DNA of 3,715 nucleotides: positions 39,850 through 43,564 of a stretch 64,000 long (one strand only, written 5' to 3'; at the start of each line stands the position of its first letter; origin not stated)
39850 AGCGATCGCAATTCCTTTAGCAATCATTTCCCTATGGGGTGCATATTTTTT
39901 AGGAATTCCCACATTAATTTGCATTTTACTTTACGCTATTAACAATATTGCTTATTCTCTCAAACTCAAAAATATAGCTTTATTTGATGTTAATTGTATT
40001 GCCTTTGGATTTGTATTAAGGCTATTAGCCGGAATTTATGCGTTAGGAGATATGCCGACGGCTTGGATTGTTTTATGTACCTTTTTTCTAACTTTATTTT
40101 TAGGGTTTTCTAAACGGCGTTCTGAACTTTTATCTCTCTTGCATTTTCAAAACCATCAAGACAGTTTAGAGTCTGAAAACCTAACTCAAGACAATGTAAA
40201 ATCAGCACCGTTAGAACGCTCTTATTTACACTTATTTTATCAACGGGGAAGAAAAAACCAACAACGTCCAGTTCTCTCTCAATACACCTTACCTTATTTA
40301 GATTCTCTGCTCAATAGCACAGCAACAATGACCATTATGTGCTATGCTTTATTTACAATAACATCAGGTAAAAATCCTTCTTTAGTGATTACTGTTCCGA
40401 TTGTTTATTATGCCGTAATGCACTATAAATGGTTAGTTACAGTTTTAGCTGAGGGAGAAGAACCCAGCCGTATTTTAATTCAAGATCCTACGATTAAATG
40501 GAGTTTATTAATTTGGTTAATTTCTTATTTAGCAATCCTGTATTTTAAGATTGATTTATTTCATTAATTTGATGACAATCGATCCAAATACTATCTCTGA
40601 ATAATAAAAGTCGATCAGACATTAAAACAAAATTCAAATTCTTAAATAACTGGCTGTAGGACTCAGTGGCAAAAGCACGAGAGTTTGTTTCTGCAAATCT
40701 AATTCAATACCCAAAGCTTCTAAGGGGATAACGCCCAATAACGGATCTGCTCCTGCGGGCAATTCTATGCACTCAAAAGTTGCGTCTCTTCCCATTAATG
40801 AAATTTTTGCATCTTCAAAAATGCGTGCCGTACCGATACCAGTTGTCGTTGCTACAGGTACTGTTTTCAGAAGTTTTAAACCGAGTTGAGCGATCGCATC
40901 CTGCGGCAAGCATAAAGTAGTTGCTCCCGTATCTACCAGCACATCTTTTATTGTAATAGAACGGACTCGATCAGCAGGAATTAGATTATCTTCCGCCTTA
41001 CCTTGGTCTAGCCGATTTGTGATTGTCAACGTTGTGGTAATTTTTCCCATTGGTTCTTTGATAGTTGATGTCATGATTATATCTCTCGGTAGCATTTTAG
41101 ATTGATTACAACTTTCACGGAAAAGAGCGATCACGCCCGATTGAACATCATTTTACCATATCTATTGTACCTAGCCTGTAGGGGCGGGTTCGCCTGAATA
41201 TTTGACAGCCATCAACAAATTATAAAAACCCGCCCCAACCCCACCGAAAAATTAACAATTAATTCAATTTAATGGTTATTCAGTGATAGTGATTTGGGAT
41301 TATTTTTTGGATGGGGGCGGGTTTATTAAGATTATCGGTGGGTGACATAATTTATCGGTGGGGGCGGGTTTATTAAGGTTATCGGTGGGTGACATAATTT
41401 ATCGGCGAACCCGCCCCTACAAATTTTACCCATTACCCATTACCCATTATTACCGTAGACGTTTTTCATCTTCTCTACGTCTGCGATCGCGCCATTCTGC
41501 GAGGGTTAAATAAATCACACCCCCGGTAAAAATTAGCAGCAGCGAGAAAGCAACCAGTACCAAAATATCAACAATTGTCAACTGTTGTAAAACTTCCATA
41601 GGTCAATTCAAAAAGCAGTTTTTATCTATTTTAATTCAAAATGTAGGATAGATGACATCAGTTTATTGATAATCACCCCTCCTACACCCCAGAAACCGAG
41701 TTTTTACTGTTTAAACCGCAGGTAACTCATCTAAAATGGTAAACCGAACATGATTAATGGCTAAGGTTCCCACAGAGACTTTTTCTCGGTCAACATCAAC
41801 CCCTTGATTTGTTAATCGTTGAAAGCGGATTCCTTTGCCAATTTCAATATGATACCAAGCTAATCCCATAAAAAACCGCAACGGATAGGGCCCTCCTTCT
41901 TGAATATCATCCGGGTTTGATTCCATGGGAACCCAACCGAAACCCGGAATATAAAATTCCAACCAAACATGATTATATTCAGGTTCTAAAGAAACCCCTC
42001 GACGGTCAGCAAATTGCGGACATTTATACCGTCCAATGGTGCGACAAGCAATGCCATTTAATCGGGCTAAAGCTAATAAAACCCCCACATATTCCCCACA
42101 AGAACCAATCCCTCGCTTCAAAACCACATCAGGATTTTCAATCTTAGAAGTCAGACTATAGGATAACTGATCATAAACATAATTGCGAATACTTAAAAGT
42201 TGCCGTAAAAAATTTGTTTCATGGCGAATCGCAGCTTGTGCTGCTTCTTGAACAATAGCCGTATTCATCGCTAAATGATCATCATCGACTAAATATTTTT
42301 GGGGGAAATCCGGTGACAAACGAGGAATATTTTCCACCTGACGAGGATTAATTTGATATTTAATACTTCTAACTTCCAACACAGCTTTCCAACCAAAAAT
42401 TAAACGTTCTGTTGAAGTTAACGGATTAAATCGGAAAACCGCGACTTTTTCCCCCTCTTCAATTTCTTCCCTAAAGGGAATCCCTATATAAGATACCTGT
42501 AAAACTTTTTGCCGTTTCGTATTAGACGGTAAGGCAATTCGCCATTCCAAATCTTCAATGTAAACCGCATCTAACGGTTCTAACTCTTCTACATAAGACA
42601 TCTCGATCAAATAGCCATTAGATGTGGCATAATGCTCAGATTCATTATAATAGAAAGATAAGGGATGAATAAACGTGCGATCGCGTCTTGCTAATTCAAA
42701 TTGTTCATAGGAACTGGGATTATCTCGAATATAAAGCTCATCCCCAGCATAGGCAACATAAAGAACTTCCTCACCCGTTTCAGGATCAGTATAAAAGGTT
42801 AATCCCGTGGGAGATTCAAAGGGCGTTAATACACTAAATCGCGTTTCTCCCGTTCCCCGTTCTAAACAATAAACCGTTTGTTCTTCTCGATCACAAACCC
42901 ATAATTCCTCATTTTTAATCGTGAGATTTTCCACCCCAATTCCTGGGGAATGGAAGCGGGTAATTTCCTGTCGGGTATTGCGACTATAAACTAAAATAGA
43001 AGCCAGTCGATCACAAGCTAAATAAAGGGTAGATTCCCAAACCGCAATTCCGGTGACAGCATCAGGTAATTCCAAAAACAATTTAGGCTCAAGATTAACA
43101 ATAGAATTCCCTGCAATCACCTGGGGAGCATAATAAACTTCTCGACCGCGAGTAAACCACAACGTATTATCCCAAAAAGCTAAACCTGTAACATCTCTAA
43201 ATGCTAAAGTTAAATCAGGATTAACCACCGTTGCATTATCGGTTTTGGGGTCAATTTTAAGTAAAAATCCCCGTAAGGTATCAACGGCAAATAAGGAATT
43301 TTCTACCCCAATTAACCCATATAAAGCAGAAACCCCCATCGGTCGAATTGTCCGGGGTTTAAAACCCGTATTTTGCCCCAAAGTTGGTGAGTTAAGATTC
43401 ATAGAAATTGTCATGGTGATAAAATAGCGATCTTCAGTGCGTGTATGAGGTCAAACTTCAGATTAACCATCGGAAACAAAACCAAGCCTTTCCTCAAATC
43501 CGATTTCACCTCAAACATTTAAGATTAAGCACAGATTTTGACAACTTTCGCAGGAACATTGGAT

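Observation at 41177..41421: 245-bp MITE-like element with perfect 18-bp TIRs; related solo motifs at 15233 and 46741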

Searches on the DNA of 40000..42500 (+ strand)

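Call 9: search_rna_families(source=window, start=40000, end=42500, threshold=evalue, max_evalue=10)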
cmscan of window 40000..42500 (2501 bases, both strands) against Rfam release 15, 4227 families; matches with E-value up to 10: 5.
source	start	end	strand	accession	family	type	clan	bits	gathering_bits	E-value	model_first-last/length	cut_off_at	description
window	41217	41334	-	RF03693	MIR1919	Gene; miRNA;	-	25.3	85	0.037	1-123/123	no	MIR1919 microRNA precursor family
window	41217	41334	+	RF03940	MIR9563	Gene; miRNA;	-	21.6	90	0.68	1-127/127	no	MIR9563 microRNA precursor family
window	42366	42476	-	RF01226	snoZ5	Gene; snRNA; snoRNA; CD-box;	CL00045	18.2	60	9.6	1-113/113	no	Small nucleolar RNA Z5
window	41358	41420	+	RF04262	MIR1319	Gene; miRNA;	-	18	116.6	7.7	1-119/119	no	MIR1319 microRNA precursor family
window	40593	40628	-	RF01373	CRISPR-DR60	Gene; CRISPR;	-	17.9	45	9.7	1-37/37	no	CRISPR RNA direct repeat element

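Call 11: search_dna_similar(query=window:41177-41421:+, collection=plasmids, mode=distant, max_evalue=0.01, max_rows=40)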
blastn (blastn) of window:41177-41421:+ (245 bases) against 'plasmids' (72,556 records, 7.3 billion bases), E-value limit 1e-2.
No match.

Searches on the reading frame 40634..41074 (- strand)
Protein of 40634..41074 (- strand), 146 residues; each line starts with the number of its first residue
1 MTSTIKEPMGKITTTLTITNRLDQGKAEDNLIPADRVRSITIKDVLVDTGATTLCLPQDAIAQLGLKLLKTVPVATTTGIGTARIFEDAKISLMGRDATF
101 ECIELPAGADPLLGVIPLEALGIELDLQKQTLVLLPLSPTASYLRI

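Call 71: search_protein_families(library=pfam, proteins=[window:40634-41074:-], max_evalue=0.001)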
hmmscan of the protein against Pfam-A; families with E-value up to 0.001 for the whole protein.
window:40634-41074:- (146 aa): 2 families
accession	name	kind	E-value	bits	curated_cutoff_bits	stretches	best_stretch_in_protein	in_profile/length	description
PF13975.11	gag-asp_proteas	-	3.3e-06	28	28.2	1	45-114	12-86/92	gag-polyprotein putative aspartyl protease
PF13650.11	Asp_protease_2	-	5.6e-05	24.2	24.3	1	44-87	11-57/90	Aspartyl protease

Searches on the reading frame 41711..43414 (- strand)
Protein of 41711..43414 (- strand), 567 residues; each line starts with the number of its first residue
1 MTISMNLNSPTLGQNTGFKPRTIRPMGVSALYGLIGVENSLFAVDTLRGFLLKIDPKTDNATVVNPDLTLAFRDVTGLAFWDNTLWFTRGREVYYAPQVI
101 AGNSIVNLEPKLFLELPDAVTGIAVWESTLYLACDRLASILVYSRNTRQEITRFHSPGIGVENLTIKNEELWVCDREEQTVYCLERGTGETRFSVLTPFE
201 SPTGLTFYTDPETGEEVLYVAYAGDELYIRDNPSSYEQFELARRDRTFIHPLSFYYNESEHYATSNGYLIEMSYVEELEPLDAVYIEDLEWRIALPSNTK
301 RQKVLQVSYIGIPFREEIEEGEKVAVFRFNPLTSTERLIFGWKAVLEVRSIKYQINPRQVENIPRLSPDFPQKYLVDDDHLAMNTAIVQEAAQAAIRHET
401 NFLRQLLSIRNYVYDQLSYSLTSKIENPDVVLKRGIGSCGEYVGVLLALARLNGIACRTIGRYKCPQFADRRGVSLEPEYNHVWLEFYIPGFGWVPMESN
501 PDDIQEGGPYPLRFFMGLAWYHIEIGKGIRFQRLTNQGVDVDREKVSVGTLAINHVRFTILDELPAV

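Call 12: find_encoding_contigs(protein=window:41711-43414:-, flank=10000, max_places=6)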
Protein window:41711-43414:- (567 aa): no gene with exactly this product is on record in the collection.

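Call 71: search_protein_families(library=pfam, proteins=[window:41711-43414:-], max_evalue=0.001)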
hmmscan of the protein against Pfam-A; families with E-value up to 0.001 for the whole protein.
window:41711-43414:- (567 aa): 1 family
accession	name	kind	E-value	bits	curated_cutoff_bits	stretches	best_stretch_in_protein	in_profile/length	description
PF01841.26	Transglut_core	-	4.1e-20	72.5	23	1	392-498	4-107/108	Transglutaminase-like superfamily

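Call 78: find_homologous_proteins(query=window:41711-43414:-, max_evalue=1e-50)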
Query window:41711-43414:- (567 aa): 2057 proteins with E <= 1e-50 among 8000 candidates; the best 120 are listed.
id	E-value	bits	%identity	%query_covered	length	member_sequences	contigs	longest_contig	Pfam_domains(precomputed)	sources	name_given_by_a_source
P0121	0.0e+0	1294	98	100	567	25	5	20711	PF01841.26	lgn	-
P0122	0.0e+0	1163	89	99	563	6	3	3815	PF01841.26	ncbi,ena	-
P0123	0.0e+0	1153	86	100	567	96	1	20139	PF01841.26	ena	-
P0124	0.0e+0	1026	78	99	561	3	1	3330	PF01841.26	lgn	-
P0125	0.0e+0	1012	77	99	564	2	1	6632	PF01841.26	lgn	-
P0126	1.7e-282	956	98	75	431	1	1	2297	-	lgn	-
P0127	7.0e-279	944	70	100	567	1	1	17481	PF01841.26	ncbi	-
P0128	2.2e-278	943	72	99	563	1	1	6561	PF01841.26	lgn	-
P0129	7.7e-278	941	70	100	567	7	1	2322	PF01841.26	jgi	jgi:transglutaminase-like putative cysteine protease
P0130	3.1e-277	939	70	100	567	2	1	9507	PF01841.26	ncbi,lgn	-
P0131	5.3e-276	935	70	100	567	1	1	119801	PF01841.26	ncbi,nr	ncbi:MAG: transglutaminase domain-containing protein [Lyngbya sp.]|nr:transglutaminase domain-contai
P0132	9.4e-275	931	70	100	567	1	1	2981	PF01841.26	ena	-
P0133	1.1e-274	930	70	100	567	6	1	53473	PF01841.26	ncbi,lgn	ncbi:MAG: transglutaminase family protein [Microcoleaceae cyanobacterium]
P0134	2.4e-274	929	71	99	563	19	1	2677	PF01841.26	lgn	-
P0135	2.4e-271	919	68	100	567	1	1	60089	PF13360.14,PF01841.26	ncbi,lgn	ncbi:MAG: transglutaminase domain-containing protein [Cyanobacteria bacterium J06592_8]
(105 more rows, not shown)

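Call 79: find_encoding_contigs(protein=P0121, flank=3000, max_places=3)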
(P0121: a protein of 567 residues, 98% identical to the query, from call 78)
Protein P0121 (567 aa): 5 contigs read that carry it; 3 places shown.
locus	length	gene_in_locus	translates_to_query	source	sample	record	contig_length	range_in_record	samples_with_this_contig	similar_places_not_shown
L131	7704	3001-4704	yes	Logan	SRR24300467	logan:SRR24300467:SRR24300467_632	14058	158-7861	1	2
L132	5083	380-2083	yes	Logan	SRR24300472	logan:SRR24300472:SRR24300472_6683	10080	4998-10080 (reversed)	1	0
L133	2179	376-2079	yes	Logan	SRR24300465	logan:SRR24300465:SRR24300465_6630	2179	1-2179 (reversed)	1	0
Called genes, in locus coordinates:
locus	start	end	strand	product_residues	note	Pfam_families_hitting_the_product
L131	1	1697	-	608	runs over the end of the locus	PF07244:POTRA (faint), PF08479:POTRA_2, PF03865:ShlB, PF01103:Omp85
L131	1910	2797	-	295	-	PF06051:DUF928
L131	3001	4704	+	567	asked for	PF01841:Transglut_core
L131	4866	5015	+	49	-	-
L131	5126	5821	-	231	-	PF26355:HTH_VMAP-M9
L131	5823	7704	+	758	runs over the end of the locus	PF00353:HemolysinCabind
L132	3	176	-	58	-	?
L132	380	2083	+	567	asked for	PF01841:Transglut_core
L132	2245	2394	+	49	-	-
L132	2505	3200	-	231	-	PF26355:HTH_VMAP-M9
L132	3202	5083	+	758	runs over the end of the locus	PF00353:HemolysinCabind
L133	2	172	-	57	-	?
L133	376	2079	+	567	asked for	PF01841:Transglut_core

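Call 80: find_encoding_contigs(protein=P0123, flank=3000, max_places=2)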
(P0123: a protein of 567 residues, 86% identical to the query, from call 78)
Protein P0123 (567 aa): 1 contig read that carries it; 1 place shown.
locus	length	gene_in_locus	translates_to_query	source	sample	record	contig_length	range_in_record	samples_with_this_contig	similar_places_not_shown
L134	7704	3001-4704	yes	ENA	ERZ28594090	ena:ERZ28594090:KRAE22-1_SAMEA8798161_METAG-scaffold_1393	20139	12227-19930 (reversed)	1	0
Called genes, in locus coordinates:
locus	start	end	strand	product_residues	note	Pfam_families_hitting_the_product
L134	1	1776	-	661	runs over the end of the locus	?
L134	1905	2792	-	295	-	PF06051:DUF928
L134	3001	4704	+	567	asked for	PF01841:Transglut_core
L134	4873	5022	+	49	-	-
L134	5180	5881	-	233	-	PF26355:HTH_VMAP-M9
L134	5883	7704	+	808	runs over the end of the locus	PF00353:HemolysinCabind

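Call 81: find_encoding_contigs(protein=P0131, flank=3000, max_places=1)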
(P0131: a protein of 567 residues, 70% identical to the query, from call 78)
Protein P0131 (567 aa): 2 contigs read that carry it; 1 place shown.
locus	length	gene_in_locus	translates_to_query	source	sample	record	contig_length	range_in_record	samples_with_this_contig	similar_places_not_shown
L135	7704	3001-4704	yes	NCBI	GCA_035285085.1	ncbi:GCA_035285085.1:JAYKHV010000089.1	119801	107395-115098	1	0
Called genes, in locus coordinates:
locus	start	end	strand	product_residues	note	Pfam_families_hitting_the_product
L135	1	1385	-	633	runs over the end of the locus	PF07244:POTRA (faint), PF08479:POTRA_2, PF03865:ShlB, PF01103:Omp85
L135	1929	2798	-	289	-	PF06051:DUF928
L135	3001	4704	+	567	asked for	PF01841:Transglut_core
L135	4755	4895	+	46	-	-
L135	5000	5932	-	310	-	PF00892:EamA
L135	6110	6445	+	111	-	PF22570:LiaF-TM (weak)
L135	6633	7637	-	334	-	PF00485:PRK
